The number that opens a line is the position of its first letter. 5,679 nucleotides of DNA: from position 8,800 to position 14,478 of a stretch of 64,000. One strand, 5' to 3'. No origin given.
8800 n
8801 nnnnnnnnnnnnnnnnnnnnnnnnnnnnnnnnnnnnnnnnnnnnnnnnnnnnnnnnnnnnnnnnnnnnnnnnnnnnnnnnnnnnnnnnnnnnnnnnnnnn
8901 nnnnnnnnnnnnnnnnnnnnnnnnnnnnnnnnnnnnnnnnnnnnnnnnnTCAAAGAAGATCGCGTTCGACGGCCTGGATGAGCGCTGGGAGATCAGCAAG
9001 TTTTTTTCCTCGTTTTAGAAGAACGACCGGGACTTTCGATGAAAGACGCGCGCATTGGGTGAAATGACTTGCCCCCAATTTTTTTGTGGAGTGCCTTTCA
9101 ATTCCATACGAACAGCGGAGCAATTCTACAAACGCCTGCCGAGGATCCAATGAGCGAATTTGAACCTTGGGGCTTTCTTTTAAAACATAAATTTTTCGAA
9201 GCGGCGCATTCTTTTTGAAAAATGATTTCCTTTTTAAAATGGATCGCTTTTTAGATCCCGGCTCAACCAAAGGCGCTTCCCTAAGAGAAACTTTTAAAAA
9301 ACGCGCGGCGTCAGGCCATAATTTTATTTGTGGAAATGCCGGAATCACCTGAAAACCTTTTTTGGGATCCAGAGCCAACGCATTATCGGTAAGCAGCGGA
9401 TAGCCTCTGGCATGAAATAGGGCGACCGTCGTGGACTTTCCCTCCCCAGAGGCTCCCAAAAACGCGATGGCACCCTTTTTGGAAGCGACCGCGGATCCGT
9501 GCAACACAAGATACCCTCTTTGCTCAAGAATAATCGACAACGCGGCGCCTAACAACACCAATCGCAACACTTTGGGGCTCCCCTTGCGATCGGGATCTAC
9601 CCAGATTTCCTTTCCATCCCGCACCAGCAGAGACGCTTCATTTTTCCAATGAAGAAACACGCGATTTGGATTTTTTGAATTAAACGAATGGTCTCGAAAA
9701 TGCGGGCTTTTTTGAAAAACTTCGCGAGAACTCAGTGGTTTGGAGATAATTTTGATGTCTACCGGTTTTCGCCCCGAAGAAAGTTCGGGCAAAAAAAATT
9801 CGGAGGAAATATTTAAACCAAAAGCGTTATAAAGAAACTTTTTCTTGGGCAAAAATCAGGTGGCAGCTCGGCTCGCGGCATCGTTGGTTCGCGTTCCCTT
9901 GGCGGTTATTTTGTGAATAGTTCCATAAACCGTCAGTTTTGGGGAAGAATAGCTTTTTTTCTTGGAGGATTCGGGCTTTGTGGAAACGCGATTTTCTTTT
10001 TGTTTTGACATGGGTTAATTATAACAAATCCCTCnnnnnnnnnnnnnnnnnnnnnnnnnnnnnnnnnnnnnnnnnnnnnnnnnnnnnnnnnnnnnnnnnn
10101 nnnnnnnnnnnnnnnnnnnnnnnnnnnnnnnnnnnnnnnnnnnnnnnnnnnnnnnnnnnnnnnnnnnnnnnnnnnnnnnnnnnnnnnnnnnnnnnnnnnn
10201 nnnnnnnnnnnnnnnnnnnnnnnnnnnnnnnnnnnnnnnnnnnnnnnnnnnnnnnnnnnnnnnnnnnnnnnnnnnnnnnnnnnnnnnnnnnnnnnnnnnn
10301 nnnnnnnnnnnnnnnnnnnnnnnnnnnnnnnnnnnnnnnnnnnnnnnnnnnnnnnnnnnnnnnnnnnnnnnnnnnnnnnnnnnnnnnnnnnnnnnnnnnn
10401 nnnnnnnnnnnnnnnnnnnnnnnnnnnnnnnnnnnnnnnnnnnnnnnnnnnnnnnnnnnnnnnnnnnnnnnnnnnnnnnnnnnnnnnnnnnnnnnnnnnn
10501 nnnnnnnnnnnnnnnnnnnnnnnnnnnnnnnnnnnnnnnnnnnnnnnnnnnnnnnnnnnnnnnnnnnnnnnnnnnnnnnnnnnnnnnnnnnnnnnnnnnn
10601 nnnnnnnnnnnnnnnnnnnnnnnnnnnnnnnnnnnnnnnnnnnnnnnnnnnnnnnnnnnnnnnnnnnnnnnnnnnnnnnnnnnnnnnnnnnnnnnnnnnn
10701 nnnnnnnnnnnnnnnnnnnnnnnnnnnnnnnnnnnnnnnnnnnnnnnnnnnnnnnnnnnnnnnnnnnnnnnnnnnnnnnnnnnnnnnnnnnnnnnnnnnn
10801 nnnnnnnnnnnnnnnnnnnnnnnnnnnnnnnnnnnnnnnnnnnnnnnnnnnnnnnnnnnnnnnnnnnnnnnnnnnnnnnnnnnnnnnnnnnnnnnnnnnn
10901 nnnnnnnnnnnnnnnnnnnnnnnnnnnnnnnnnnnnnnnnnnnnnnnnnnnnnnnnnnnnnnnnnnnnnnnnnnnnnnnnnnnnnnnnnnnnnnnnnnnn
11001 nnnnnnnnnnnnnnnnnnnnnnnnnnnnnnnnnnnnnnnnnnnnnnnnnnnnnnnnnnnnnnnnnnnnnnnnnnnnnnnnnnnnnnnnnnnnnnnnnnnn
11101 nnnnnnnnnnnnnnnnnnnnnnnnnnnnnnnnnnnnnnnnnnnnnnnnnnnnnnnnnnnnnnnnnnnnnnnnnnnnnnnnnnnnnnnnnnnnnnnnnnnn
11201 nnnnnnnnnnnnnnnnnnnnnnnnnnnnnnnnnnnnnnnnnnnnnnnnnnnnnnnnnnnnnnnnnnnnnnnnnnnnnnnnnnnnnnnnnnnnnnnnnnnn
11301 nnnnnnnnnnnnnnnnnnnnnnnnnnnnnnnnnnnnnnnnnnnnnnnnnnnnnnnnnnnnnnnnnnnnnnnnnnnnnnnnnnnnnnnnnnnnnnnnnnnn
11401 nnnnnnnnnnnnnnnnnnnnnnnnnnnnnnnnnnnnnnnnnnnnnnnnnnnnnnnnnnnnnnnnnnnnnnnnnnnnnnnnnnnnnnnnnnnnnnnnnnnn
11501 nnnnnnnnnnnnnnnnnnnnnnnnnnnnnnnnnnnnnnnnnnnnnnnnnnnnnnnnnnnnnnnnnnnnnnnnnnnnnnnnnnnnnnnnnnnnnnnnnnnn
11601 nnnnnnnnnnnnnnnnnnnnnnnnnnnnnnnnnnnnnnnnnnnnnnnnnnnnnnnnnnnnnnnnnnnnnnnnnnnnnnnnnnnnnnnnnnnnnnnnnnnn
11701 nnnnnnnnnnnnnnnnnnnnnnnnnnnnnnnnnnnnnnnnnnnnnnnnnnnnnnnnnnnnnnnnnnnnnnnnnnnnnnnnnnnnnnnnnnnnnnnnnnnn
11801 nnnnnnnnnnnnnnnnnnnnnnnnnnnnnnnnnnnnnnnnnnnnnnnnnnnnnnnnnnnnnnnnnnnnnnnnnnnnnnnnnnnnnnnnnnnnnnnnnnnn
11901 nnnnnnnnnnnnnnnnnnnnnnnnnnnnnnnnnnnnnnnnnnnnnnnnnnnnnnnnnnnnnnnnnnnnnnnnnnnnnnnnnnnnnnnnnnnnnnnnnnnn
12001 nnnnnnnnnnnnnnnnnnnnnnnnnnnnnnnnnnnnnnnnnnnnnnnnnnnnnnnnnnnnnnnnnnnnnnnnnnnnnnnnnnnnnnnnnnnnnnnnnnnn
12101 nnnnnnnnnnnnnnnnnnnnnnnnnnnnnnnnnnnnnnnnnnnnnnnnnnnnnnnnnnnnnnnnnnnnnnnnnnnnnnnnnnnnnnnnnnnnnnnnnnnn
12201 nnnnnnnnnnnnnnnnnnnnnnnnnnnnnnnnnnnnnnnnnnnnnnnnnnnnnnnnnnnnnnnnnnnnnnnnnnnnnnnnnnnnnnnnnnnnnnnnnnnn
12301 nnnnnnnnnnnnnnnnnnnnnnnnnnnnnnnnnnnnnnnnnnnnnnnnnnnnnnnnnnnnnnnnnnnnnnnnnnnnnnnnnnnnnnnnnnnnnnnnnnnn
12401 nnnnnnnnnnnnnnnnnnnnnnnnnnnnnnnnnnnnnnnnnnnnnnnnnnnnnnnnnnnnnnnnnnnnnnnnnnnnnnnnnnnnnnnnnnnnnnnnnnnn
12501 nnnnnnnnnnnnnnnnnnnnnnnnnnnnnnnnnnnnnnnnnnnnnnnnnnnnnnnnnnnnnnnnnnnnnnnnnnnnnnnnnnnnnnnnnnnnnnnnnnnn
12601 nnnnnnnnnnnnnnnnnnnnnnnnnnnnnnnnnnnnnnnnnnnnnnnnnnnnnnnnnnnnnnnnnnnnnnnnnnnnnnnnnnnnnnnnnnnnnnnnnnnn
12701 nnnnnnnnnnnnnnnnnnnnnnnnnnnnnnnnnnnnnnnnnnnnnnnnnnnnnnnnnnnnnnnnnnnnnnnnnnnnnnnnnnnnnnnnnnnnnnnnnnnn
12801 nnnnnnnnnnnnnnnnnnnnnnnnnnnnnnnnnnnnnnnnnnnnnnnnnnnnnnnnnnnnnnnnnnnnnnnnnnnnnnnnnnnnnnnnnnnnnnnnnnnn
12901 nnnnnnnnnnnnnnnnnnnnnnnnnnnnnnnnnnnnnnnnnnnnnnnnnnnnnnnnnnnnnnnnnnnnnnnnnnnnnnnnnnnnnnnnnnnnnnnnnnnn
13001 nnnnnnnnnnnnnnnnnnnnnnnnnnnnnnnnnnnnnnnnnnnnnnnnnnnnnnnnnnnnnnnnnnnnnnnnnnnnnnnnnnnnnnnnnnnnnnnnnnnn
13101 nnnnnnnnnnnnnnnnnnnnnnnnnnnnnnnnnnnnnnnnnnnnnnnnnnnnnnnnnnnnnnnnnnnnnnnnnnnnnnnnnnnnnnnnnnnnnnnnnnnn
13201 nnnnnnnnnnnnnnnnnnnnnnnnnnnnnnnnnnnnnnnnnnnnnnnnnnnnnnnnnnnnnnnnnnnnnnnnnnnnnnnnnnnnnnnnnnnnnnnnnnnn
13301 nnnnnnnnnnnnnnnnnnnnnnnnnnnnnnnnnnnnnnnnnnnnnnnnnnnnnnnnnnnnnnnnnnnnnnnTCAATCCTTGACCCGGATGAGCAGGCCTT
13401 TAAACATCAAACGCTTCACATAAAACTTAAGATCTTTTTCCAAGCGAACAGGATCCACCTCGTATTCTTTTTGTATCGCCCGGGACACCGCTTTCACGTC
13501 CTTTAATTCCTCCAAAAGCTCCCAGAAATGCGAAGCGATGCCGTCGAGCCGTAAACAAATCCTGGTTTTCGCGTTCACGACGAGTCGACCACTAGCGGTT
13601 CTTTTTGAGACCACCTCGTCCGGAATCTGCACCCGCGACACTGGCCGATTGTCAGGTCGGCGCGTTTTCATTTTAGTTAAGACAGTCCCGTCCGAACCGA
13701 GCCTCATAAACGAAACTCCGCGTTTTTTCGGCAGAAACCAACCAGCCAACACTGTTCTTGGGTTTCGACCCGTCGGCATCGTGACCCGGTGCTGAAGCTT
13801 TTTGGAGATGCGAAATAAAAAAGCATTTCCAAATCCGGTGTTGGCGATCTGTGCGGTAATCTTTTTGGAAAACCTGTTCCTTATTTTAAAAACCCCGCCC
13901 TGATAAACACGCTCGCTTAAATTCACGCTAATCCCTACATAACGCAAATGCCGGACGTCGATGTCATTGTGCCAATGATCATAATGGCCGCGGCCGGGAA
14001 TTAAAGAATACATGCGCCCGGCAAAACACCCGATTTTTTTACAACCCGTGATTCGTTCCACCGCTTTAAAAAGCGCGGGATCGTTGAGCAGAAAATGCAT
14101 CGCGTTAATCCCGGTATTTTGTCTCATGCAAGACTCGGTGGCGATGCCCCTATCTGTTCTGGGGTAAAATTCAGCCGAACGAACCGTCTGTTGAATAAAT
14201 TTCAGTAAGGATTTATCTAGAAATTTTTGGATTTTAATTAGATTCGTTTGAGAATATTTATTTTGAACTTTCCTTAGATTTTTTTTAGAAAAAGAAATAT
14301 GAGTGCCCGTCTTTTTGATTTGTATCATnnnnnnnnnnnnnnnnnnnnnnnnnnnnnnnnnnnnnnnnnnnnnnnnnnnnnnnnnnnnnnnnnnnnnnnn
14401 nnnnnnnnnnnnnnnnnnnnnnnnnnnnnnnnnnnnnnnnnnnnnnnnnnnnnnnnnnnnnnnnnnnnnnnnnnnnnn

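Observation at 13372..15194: Tandem Fe(II)/2OG oxygenase-RRE fusion proteins as candidate leader-guided hydroxylases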

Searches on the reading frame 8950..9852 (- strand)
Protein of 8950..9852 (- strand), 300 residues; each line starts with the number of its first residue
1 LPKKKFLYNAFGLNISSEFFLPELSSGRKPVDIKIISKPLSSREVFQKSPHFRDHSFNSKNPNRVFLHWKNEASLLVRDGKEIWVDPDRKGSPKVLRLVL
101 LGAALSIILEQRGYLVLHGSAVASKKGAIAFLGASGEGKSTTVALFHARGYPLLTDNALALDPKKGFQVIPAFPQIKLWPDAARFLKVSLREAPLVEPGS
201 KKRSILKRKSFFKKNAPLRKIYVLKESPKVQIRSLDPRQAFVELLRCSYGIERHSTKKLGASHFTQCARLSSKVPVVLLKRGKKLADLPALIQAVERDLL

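Call 4: search_protein_families(library=pfam, proteins=[window:8950-9852:-], max_evalue=0.1)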
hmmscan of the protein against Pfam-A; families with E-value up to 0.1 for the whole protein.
window:8950-9852:- (300 aa): 1 family
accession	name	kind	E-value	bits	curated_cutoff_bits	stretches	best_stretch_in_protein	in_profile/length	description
PF13521.12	AAA_28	-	0.043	14.5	27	1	129-158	2-32/164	AAA domain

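Call 5: search_protein_families(library=ncbifam, proteins=[window:8950-9852:-], max_evalue=0.1)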
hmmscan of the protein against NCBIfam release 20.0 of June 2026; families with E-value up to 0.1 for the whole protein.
window:8950-9852:- (300 aa): 3 families
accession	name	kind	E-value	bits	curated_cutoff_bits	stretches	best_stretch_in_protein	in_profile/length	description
TIGR04352.1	HprK_rel_A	equivalog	4.8e-08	32.4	200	1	107-183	89-164/280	HprK-related kinase A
TIGR04355.1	HprK_rel_B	hypoth_equivalog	0.011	14.9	200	1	111-150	141-180/351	HprK-related kinase B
TIGR03499.1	FlhF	equivalog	0.082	12.9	174.15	0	122-144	194-216/286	flagellar biosynthesis GTPase FlhF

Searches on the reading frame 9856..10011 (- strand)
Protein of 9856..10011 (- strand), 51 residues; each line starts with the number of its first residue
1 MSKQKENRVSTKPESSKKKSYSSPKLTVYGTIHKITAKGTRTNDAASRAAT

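Call 4: search_protein_families(library=pfam, proteins=[window:9856-10011:-], max_evalue=0.1)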
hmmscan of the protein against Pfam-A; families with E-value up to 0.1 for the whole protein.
window:9856-10011:- (51 aa): 0 families

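Call 5: search_protein_families(library=ncbifam, proteins=[window:9856-10011:-], max_evalue=0.1)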
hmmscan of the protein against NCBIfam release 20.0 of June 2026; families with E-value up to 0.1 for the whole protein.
window:9856-10011:- (51 aa): 2 families
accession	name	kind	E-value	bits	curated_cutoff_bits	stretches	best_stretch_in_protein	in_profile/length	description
NF033528.1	lasso_cyano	subfamily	3.5e-06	26.9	33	1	18-37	2-21/35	lasso peptide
NF033521.1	lasso_leader_L3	domain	0.073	13.2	19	1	21-39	1-18/20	lasso RiPP family leader peptide-containing protein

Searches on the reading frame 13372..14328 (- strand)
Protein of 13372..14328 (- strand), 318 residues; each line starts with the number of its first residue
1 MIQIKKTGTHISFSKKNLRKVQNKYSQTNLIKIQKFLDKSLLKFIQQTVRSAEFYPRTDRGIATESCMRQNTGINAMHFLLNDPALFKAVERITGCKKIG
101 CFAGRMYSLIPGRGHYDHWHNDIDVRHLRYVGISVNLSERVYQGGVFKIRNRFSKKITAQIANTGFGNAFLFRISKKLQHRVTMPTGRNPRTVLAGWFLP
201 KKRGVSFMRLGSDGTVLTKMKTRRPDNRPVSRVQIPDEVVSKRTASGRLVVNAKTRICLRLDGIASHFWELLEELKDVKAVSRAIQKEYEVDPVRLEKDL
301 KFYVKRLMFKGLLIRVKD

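Call 4: search_protein_families(library=pfam, proteins=[window:13372-14328:-], max_evalue=0.1)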
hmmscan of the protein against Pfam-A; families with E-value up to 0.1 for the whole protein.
window:13372-14328:- (318 aa): 3 families
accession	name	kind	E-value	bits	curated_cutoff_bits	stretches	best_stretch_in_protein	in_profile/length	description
PF05402.18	PqqD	-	4e-09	37.1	23.4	1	250-313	4-67/67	Coenzyme PQQ synthesis protein D (PqqD)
PF13640.12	2OG-FeII_Oxy_3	-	3.8e-05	25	27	1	112-198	7-97/98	2OG-Fe(II) oxygenase superfamily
PF17922.6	TetR_C_17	-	0.035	14.8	26.1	0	31-81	42-92/100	Tetracyclin repressor-like, C-terminal domain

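Call 5: search_protein_families(library=ncbifam, proteins=[window:13372-14328:-], max_evalue=0.1)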
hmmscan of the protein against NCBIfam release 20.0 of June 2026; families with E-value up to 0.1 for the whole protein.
window:13372-14328:- (318 aa): 1 family
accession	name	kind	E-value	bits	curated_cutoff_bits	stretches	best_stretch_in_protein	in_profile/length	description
NF033536.1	lasso_PqqD_Bac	exception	0.00072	19.7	80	1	260-312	33-85/88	lasso peptide biosynthesis PqqD family chaperone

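Call 45: predict_structure(alignment_id=A3)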
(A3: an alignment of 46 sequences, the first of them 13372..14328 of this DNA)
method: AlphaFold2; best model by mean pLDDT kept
length: 318 residues; sequences in the alignment: 46
mean_pLDDT: 91.9   pTM: 0.89
mean pLDDT of the five models: 91.9, 91.6, 91.3, 90.4, 89.8
residues with pLDDT >= 90: 272; 70-90: 25; 50-70: 9; < 50: 12
segments of 3 or more residues with pLDDT < 50: 208-219
pLDDT, mean of each block of 10 residues (from residue 1): 97 96 97 98 98 95 93 96 96 94 95 95 82 98 97 98 95 97 97 95 56 43 79 97 94 94 95 96 97 95 94 92
secondary structure, 60 per line:
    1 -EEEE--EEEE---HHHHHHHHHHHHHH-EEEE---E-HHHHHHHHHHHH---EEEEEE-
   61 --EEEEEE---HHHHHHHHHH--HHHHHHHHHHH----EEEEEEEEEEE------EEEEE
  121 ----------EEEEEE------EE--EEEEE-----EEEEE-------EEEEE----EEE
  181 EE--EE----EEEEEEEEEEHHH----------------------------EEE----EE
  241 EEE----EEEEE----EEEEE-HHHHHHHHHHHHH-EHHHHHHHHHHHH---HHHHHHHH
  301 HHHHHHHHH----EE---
elements in order: E2-5 E8-11 H15-28 E30-33 H39-50 E54-59 E63-68 H72-81 H84-94 E99-109 E116-120 E131-136 E147-151 E157-161 E169-173 E178-182 E191-200 E232-234 E239-243 E248-252 E257-261 H263-275 H278-289 H293-309

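Call 65: find_encoding_contigs(protein=window:13372-14328:-, flank=2000, max_places=3)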
Protein window:13372-14328:- (318 aa): 3 contigs read that carry it; 2 places shown.
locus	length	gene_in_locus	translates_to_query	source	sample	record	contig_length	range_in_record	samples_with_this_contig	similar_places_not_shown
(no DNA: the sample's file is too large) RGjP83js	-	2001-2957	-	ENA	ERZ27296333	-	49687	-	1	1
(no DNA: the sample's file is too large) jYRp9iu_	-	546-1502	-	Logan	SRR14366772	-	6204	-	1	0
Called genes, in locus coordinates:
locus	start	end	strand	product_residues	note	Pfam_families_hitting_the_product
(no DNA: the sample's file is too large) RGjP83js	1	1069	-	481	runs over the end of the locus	PF13231:PMT_2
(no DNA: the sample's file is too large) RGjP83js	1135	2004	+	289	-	PF13640:2OG-FeII_Oxy_3 (weak), PF05402:PqqD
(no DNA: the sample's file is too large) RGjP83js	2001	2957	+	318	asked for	PF05402:PqqD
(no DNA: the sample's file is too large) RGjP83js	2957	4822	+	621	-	PF13522:GATase_6, PF13537:GATase_7, PF00733:Asn_synthase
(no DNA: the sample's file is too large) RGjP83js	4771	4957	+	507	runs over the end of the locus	PF13231:PMT_2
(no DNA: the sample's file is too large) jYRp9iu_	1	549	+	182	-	?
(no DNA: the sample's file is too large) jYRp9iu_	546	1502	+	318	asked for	PF05402:PqqD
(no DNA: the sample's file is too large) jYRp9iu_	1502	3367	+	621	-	PF13522:GATase_6, PF13537:GATase_7, PF00733:Asn_synthase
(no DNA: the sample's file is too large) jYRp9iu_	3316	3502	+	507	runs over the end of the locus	PF13231:PMT_2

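Call 66: list_cluster_members(proteins=[window:13372-14328:-, window:14325-15194:-, window:11507-13372:-])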
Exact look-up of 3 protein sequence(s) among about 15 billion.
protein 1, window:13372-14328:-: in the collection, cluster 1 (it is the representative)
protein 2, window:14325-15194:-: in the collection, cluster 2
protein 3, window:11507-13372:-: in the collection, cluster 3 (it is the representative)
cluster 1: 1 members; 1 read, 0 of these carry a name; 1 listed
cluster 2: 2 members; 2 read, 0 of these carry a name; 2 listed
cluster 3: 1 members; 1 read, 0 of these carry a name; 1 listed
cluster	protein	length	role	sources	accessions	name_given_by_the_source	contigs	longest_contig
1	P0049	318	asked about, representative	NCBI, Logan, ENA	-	-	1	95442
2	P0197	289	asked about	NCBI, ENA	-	-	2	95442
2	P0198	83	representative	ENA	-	-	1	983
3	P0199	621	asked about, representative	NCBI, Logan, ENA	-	-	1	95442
